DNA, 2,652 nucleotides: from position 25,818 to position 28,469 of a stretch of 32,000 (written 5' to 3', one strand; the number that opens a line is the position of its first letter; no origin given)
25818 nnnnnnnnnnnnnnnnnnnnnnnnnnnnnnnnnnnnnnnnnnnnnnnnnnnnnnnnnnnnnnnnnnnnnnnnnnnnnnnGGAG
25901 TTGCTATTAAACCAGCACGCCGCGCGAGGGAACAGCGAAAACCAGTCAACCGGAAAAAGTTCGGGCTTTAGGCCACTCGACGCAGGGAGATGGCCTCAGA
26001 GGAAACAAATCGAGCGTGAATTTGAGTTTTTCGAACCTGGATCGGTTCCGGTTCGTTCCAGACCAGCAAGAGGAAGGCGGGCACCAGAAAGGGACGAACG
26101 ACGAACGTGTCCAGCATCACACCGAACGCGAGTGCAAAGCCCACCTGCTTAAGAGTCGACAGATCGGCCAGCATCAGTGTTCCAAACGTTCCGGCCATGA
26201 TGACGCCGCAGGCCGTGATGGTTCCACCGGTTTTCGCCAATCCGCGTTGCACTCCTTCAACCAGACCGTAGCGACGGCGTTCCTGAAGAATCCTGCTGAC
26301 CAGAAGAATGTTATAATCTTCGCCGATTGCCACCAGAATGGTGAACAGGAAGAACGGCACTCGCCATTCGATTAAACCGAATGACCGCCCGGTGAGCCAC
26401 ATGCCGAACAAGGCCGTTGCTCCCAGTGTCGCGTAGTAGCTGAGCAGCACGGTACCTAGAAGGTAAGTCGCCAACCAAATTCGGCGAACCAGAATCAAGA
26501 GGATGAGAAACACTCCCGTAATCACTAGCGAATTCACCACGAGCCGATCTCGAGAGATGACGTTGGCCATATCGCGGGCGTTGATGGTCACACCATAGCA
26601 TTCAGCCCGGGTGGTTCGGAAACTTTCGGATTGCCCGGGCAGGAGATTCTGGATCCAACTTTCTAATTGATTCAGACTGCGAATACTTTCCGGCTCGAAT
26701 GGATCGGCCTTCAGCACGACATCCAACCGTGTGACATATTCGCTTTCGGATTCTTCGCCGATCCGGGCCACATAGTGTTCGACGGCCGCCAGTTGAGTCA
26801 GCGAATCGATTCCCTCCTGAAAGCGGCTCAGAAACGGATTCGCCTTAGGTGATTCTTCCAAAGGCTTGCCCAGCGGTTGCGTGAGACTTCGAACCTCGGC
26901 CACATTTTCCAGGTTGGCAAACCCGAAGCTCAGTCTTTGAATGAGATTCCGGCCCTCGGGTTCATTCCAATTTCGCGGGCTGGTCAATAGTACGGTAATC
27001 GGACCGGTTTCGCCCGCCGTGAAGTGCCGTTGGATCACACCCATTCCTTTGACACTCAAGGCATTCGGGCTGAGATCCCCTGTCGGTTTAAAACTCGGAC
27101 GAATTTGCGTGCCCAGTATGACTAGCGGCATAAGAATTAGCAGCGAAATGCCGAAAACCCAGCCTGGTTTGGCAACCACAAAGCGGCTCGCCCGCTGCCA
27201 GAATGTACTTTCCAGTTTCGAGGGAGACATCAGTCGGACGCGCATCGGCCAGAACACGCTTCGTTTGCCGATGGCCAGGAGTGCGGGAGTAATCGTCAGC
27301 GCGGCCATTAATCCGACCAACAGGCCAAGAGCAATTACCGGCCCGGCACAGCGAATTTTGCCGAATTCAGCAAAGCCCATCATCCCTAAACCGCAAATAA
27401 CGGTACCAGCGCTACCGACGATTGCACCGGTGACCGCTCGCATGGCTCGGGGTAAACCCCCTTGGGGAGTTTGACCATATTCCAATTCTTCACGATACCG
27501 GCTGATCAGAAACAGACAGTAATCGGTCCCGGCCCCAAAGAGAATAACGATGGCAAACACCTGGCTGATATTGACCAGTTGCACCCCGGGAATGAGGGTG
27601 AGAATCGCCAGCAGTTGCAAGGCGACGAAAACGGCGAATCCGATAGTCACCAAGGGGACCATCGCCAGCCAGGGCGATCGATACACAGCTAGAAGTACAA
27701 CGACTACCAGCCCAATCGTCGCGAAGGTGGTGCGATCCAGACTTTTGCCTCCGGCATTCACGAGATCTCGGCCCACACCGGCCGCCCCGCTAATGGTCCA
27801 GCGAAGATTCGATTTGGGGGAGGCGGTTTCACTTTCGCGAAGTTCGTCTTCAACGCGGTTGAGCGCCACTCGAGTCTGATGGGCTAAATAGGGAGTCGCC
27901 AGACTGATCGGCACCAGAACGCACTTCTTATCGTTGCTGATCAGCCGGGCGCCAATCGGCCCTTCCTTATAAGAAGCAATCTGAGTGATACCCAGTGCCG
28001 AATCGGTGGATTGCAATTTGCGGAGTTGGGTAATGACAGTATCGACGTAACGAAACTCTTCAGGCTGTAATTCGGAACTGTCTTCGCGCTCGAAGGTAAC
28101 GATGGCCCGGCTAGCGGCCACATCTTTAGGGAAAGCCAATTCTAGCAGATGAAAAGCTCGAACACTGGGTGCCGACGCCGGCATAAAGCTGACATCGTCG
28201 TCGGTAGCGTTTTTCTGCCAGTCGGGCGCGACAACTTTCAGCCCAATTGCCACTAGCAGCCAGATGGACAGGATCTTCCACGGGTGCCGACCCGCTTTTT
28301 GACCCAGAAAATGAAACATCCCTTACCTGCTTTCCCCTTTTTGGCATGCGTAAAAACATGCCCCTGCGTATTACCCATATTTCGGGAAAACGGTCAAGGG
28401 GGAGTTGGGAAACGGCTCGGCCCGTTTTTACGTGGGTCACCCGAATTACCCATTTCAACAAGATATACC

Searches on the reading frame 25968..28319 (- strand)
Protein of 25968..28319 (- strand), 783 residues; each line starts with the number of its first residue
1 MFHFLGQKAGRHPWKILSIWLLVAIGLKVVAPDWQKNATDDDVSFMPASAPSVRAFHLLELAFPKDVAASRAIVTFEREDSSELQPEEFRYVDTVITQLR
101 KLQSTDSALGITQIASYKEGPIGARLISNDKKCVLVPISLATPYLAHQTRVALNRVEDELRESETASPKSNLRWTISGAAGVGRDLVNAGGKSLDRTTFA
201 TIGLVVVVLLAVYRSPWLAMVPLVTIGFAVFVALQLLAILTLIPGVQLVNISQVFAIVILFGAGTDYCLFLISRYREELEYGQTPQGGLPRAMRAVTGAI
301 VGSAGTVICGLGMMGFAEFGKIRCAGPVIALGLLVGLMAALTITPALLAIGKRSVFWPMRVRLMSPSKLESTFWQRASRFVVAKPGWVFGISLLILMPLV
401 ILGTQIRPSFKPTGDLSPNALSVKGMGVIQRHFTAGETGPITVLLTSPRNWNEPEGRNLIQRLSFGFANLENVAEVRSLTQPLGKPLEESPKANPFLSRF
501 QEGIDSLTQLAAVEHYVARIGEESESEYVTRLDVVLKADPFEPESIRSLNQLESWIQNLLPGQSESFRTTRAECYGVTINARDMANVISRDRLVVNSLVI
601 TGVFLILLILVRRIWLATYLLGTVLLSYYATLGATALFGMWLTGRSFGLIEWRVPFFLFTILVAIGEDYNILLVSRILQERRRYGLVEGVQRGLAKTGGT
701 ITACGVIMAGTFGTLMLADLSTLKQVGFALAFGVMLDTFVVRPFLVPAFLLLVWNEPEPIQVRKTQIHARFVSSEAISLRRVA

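Call 3: search_protein_families(library=pfam, proteins=[window:25968-28319:-], max_evalue=0.01)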
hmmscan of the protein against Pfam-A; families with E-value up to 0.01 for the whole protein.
window:25968-28319:- (783 aa): 1 family
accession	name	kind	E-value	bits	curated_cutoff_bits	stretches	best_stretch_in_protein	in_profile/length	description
PF03176.21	MMPL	-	9e-111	370.4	20.5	2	45-386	2-331/333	MMPL family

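Call 4: search_protein_families(library=ncbifam, proteins=[window:25968-28319:-], max_evalue=0.01)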
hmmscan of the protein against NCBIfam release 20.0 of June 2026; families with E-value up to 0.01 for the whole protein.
window:25968-28319:- (783 aa): 11 families
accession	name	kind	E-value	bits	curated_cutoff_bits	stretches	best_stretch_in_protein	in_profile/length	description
TIGR00833.1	actII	subfamily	7.8e-125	418.2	874.7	2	11-490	1-466/910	MMPL family RND transporter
TIGR00921.1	2A067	subfamily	1.1e-38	132.8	351.9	2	245-349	630-732/733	hydrophobe/amphiphile efflux-3 (HAE3) family transporter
TIGR03480.1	HpnN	hypoth_equivalog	4.1e-20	71.4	751.85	1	158-479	236-532/862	hopanoid biosynthesis associated RND transporter like protein HpnN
NF052608.1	TrhMmycExpMmpL3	equivalog_domain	2.6e-17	62.4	1400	2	642-752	612-730/992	trehalose monomycolate exporter MmpL3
NF045600.2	BstA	equivalog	1.7e-09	36.2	1400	2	198-350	291-438/903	sterol transporter cytoplasmic membrane protein BstA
NF052374.1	HopndTporHpnN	equivalog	1.6e-06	26.5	1100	1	196-350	276-425/858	hopanoid transporter HpnN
NF000037.1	RND_perm_OqxB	exception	5.9e-05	21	2200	1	196-350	345-497/1050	multidrug efflux RND transporter permease subunit OqxB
NF009584.0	PRK13024.1-4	equivalog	0.00011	20.7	1171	1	190-361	255-422/759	protein translocase subunit SecDF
NF000282.2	RND_permease_1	subfamily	0.00011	20.3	1250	1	130-414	282-566/1029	multidrug efflux RND transporter permease subunit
NF009583.0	PRK13024.1-3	subfamily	0.00049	18.3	721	1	197-396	284-474/755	protein translocase subunit SecDF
NF011315.0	PRK14726.1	equivalog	0.0015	16.7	1249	0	199-354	380-527/855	protein translocase subunit SecDF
